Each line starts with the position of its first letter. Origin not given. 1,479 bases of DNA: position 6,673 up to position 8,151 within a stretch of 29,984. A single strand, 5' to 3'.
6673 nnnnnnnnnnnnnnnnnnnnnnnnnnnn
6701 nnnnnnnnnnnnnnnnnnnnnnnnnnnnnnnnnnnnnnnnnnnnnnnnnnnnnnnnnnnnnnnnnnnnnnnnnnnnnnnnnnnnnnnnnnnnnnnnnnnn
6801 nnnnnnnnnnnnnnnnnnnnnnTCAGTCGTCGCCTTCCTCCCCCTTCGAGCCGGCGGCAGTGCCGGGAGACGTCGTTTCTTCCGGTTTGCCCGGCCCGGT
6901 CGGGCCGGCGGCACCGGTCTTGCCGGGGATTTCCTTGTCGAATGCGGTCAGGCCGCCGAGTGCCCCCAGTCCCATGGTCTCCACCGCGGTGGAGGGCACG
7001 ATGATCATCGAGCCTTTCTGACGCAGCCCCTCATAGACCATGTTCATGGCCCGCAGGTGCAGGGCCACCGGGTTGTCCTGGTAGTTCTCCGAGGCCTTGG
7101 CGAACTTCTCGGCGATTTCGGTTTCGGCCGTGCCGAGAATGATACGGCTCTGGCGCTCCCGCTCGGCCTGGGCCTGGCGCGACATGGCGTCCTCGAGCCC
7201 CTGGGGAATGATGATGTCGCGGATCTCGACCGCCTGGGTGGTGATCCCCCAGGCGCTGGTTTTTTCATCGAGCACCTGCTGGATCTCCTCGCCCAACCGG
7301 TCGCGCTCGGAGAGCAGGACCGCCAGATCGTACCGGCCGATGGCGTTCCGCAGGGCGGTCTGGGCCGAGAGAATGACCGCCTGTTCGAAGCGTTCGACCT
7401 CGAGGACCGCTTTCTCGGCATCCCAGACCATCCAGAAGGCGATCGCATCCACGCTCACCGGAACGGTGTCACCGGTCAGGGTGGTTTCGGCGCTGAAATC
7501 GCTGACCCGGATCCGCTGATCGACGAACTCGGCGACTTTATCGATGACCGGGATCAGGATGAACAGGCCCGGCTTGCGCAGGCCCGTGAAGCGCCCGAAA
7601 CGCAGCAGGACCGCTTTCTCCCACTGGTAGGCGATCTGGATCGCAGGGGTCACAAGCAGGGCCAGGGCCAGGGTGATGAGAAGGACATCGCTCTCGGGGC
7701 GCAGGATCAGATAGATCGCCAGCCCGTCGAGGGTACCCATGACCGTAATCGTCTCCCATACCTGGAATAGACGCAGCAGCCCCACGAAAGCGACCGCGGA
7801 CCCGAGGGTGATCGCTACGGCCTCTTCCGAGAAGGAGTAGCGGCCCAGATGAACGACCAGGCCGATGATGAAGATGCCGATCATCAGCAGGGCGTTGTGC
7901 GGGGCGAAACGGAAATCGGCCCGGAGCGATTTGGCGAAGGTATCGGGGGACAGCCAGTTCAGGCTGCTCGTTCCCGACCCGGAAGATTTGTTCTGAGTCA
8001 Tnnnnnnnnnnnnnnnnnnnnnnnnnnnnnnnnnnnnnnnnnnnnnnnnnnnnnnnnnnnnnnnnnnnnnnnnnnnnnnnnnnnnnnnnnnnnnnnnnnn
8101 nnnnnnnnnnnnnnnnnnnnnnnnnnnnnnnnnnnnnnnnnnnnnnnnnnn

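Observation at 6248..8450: GntR(YtrA) - multi-TM SPFH - ECF sigma: a translationally coupled three-gene module with no recognisable anti-sigma factor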

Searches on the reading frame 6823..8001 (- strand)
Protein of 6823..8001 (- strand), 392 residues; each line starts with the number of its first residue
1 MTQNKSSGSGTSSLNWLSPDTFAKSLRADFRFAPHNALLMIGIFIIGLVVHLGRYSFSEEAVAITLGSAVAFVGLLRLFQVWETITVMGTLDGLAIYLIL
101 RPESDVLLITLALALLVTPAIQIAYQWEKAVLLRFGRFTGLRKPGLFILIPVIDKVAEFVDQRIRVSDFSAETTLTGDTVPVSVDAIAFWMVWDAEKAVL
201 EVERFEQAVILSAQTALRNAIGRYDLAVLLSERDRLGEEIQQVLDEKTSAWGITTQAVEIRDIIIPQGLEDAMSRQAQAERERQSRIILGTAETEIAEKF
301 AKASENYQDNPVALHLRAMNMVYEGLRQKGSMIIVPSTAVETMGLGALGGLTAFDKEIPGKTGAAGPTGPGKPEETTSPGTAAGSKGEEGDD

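Call 3: search_protein_families(library=pfam, proteins=[window:6823-8001:-], max_evalue=0.01)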
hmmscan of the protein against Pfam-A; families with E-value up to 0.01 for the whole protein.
window:6823-8001:- (392 aa): 2 families
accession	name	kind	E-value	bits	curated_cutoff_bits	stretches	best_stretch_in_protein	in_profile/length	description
PF01145.31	Band_7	-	1.9e-32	113.1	23.6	1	126-292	5-174/176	SPFH domain / Band 7 family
PF13421.11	Band_7_1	-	0.001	19.2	24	1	215-278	143-208/211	SPFH domain-Band 7 family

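Call 4: search_protein_families(library=ncbifam, proteins=[window:6823-8001:-], max_evalue=0.01)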
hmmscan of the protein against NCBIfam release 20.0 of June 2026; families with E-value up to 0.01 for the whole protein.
window:6823-8001:- (392 aa): 4 families
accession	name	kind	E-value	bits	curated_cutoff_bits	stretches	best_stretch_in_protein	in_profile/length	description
TIGR01933.1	hflK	equivalog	1.8e-17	63.6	159.4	1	122-302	2-182/261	FtsH protease activity modulator HflK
NF008259.0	PRK11029.1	equivalog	2.5e-09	36.5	427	1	106-251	5-162/334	protease modulator HflC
NF008181.0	PRK10930.1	equivalog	1e-08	34.4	660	1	126-303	102-279/419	FtsH protease activity modulator HflK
TIGR01932.1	hflC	equivalog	1.4e-08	34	134.4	1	115-257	14-170/318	protease modulator HflC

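Call 8: find_homologous_proteins(query=window:6823-8001:-, max_evalue=1e-10)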
Query window:6823-8001:- (392 aa): 8000 proteins with E <= 1e-10 among 8000 candidates; the best 120 are listed.
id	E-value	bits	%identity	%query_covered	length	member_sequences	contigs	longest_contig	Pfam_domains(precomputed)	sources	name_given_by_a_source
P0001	8.0e-215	731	87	100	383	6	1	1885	PF01145.32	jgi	-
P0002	1.3e-197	674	79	100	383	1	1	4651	PF01145.32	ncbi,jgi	-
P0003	6.0e-178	609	79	92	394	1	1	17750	PF01145.32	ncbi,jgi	jgi:regulator of protease activity HflC (stomatin/prohibitin superfamily)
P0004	1.2e-177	609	79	90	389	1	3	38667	PF01145.32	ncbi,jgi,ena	-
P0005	2.4e-177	607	78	92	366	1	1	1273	PF01145.32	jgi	jgi:regulator of protease activity HflC (stomatin/prohibitin superfamily)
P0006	3.9e-177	607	77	92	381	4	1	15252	PF01145.32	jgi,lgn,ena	-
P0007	4.4e-177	607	72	100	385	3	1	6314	PF01145.32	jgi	jgi:hypothetical protein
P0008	1.1e-176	605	73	98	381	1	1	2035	PF01145.32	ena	-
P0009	2.6e-176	604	74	96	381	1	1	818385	PF01145.32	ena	-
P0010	3.0e-176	604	78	91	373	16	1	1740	PF01145.32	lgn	-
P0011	3.4e-176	604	74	96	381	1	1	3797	PF01145.32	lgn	-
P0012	8.1e-176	602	77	94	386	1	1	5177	PF01145.32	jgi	jgi:regulator of protease activity HflC (stomatin/prohibitin superfamily)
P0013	1.0e-175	602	77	91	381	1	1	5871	PF01145.32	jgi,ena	-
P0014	1.6e-175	601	77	93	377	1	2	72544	PF01145.32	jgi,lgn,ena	-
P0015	2.0e-175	601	77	93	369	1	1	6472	PF01145.32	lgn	-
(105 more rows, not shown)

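Call 10: find_related_loci(query=A1, collection=genome_contigs, flank=5000)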
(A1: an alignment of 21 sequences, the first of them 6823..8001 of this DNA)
Query A1 (392 aa) in genome_contigs; peptide patterns used: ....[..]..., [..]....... (x = any residue, [..] = any of these).
488 stretches matched a pattern; 369 encode a relative of the query (tblastn E <= 1e-3); the best 80 are kept; 80 distinct loci.
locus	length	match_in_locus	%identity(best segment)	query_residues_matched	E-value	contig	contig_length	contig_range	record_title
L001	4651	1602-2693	84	1-364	0e+0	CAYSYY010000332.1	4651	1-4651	MAG TPA_asm: uncultured Gemmatimonadota bacterium isolate SRP214966_co2_341 genome assembly, contig: NODE_38254_length_4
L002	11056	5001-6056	79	1-352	0e+0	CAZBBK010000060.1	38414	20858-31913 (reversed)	MAG TPA_asm: uncultured Gemmatimonadota bacterium isolate binchicken_co65_262 genome assembly, contig: NODE_4166_length_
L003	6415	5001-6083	74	1-363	0e+0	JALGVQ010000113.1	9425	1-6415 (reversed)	MAG: bacterium isolate Meg19_1012_Bin_119 Meg19_1012_Bin_119_scaffold_26660, whole genome shotgun sequence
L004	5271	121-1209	73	17-379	0e+0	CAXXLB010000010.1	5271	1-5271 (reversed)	MAG: Petrotogaceae bacterium isolate f7d712b5-f2fc-48ee-bc91-e02829007f88 genome assembly, contig: contig_10, whole geno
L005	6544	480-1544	75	5-365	0e+0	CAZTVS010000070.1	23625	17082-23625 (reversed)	MAG TPA_asm: uncultured Acidobacteriota bacterium isolate binchicken_co20_43 genome assembly, contig: NODE_4356_length_2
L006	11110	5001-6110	74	1-372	3e-180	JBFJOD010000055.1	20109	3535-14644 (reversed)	MAG: Gemmatimonadota bacterium isolate Mix_sand18.2022.04.D.102 k141_3470883_length_20109_cov_10.0000, whole genome shot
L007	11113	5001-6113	73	1-375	1e-179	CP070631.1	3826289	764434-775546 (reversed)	MAG: Candidatus Latescibacterota bacterium isolate bin977 chromosome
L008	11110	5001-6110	72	20-390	6e-179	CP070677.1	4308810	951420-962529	MAG: Candidatus Latescibacterota bacterium isolate bin70 chromosome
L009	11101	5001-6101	74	5-374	2e-178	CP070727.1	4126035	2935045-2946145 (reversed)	MAG: bacterium isolate bin44 chromosome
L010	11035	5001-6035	76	20-364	1e-178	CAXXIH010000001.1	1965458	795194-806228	MAG: bacterium isolate 8561d366-b592-423a-86f8-33741145bb09 genome assembly, contig: contig_1, whole genome shotgun sequ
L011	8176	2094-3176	73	17-378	5e-178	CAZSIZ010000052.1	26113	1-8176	MAG TPA_asm: uncultured bacterium isolate SRP077602_co8_260 genome assembly, contig: NODE_2711_length_26113_cov_4.865991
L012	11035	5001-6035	76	17-361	4e-178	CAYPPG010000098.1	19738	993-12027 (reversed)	MAG TPA_asm: uncultured bacterium isolate SRP141376_co4_190 genome assembly, contig: NODE_4786_length_19738_cov_9.460550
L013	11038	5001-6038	77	25-369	3e-178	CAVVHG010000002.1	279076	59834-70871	MAG: uncultured Acidobacteriota bacterium isolate MFD02979.bin.1.139 genome assembly, contig: contig_14739, whole genome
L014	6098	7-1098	74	17-379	2e-178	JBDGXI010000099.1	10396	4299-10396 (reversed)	MAG: Gemmatimonadota bacterium isolate M3-22_Bin_71 M3-22_Bin_71_scaffold_28939, whole genome shotgun sequence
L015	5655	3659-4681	77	17-357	3e-180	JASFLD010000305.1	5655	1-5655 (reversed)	MAG: Gemmatimonadales bacterium isolate D0817M02metaG_sub_Bin_188 D0817M02metaG_FD_scaffold_8507_c1, whole genome shotgu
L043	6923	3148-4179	77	17-360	1e-172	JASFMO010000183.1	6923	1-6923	MAG: Gemmatimonadales bacterium isolate D0817S02metaG_Bin_254 D0817S02metaG_FD_scaffold_3073_c1, whole genome shotgun se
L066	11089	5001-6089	69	17-385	5e-168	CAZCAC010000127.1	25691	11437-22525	MAG TPA_asm: uncultured Planctomycetaceae bacterium isolate binchicken_co65_457 genome assembly, contig: NODE_7862_lengt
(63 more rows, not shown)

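Call 20: search_protein_families(library=padloc, proteins=[window:6823-8001:-], max_evalue=0.01)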
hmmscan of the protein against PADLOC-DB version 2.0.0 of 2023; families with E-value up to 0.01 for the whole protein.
window:6823-8001:- (392 aa): 1 family
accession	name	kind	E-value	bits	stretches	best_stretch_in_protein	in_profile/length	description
PDLC01983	CARF_m3--CARF_PIN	-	0.001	16.7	1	207-293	211-291/397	-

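Call 38: search_solved_structures(query=window:6823-8001:-, max_evalue=0.00001, show_alignments=1)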
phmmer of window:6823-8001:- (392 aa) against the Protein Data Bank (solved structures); distinct sequences matched with E-value up to 0.00001: 19.
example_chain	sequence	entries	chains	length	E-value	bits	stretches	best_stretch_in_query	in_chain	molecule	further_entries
3bk6_A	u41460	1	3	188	3.8e-39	137.9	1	156-324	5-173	PH stomatin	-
9wmj_A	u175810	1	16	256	5.2e-37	130.9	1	111-337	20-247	Stomatin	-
9oh9_A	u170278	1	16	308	5.4e-37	130.8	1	111-338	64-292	Stomatin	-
9wkz_A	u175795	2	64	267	6e-37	130.7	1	111-337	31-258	Stomatin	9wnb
9z7u_F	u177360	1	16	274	6.9e-37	130.5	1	111-337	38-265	Stomatin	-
8z5g_A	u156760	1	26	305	7.8e-29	104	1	108-289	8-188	Protein QmcA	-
9zd2_F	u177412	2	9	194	2.1e-26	96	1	111-266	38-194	Stomatin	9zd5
8gn9_A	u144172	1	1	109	8.2e-22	80.9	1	160-266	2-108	Stomatin homolog PH1511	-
4fvg_A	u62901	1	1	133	3e-21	79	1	154-279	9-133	Stomatin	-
4fvf_A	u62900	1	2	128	6.6e-21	77.9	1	160-279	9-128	Stomatin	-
4fvj_A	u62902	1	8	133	7.1e-21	77.8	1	160-279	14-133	Stomatin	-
7wh3_A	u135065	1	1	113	7.5e-19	71.2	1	158-266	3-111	Stomatin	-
2rpb_A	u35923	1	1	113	3.1e-14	56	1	158-266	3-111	hypothetical membrane protein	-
7vhq_G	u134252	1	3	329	6.8e-09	38.4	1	106-249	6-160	Modulator of FtsH protease HflC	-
9paw_XB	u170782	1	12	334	7.1e-09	38.3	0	106-249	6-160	Modulator of FtsH protease HflC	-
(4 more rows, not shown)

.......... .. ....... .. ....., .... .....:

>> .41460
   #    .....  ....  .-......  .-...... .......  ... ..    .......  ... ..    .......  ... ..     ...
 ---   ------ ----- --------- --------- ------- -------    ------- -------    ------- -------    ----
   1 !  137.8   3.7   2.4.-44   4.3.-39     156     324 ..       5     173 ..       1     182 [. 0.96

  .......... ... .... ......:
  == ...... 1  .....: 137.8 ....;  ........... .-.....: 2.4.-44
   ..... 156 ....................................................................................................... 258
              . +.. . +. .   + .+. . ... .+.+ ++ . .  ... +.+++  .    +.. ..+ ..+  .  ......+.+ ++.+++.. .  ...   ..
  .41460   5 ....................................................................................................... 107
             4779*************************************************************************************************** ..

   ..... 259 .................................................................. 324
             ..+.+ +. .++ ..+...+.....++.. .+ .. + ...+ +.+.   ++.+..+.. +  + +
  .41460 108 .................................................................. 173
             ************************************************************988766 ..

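Call 46: predict_structure(alignment_id=A1)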
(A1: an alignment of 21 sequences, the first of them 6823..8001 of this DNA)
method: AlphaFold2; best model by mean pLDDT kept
length: 392 residues; sequences in the alignment: 21
mean_pLDDT: 48.2   pTM: 0.26
mean pLDDT of the five models: 48.2, 47.7, 46.6, 46.2, 44.6
residues with pLDDT >= 90: 0; 70-90: 45; 50-70: 121; < 50: 226
segments of 3 or more residues with pLDDT < 50: 1-32, 131-176, 196-230, 244-293, 340-392
pLDDT, mean of each block of 10 residues (from residue 1): 35 41 37 58 73 69 72 69 67 70 70 70 59 44 38 34 32 43 56 49 39 39 40 51 47 30 33 43 36 49 54 55 58 52 38 30 32 36 36 37
secondary structure, 60 per line:
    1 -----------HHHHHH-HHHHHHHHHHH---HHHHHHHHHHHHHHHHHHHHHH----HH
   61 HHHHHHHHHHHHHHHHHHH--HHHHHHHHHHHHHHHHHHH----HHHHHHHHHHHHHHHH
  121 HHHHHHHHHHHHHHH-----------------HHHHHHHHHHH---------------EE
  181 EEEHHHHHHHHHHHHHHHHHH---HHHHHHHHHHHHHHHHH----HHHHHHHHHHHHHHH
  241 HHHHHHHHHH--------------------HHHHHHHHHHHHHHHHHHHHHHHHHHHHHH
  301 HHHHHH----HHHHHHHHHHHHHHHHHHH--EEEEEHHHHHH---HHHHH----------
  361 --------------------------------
elements in order: H12-17 H19-29 H33-54 H59-79 H82-100 H105-135 H153-163 E179-183 H184-201 H205-221 H226-250 H271-306 H311-329 E332-336 H337-342 H346-350

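Call 47: search_protein_families(library=pfam, proteins=[L066:6249-6764:+, L043:4288-5904:+, L011:3271-3591:+, L001:3448-4575:+, L066:6816-7517:+], max_evalue=0.01)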
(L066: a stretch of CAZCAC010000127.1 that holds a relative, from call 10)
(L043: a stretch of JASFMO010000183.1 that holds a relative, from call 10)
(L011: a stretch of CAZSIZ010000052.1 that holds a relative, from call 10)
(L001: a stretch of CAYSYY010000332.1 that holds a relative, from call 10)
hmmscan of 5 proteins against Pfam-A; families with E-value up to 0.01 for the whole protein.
L066:6249-6764:+ (171 aa): 7 families
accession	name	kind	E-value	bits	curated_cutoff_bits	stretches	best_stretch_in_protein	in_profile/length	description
PF04542.20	Sigma70_r2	-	4.5e-13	49.2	24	1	21-85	4-71/71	Sigma-70 region 2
PF04545.22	Sigma70_r4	-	7.9e-10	38.5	24.1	1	117-165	1-49/50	Sigma-70, region 4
PF08281.18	Sigma70_r4_2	-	2.7e-09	36.9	25.7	1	112-163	2-53/54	Sigma-70, region 4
PF13936.12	HTH_38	-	6.4e-05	23.1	27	1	120-150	4-34/44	Helix-turn-helix domain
PF07638.17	Sigma70_ECF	-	0.00097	19.5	21.1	1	114-154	129-169/185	ECF sigma factor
PF06530.18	Phage_antitermQ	-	0.0037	17.6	26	1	114-155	56-97/118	Phage antitermination protein Q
PF13384.12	HTH_23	-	0.0071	16.6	24.6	1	127-156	9-37/50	Homeodomain-like domain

L043:4288-5904:+ (538 aa): 0 families

L011:3271-3591:+ (106 aa): 1 family
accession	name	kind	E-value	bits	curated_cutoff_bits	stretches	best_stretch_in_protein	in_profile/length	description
PF21742.2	DUF6868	-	1.4e-18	67.8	27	1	26-100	5-79/80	Family of unknown function (DUF6868)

L001:3448-4575:+ (376 aa): 0 families

L066:6816-7517:+ (233 aa): 0 families

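Call 70: list_cluster_members(proteins=[P0121, window:6823-8001:-])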
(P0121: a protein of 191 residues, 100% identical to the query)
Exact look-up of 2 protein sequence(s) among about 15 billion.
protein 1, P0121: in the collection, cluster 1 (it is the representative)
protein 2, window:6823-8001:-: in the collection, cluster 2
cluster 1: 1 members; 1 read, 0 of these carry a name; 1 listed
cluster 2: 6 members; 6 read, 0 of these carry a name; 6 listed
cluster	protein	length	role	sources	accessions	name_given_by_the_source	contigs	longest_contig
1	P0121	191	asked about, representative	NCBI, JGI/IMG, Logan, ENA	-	-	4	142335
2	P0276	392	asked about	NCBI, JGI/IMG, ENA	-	-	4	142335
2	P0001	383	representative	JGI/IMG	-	-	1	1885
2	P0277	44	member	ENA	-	-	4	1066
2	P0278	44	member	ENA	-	-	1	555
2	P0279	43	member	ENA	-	-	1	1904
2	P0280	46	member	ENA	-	-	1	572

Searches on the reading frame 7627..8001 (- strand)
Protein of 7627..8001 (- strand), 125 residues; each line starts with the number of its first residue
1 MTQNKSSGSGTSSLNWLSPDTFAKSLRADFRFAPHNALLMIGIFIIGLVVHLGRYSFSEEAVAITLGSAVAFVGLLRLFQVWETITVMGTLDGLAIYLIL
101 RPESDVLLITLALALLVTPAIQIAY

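Call 69: search_protein_representatives(protein=window:7627-8001:-)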
Query: 125 residues. Proteins with E-value up to 0.001 (for the whole library): 80; up to 1e-10: 35; up to 1e-30: 3. The best 80 are listed.
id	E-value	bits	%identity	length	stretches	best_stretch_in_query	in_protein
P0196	1.2e-35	138.1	57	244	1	1-125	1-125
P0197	1.7e-32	127.8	53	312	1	5-125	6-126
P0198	1.5e-31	124.8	59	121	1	11-121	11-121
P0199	2.7e-29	117.5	50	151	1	1-125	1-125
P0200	4.7e-29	116.8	49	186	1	1-125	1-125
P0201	2.4e-28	114.5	57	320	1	20-125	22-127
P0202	5.7e-28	113.3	53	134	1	19-125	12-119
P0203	1.7e-25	105.3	53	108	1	3-109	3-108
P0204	2.1e-25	105.0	51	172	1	10-113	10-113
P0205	2.9e-23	98.1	54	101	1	3-95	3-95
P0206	7.6e-22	93.5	50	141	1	10-105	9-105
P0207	2.7e-20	88.5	46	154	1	7-110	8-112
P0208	4.9e-20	87.7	53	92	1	2-92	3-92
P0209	1.4e-16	76.6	40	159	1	13-125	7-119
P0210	1.7e-16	76.3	42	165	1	20-125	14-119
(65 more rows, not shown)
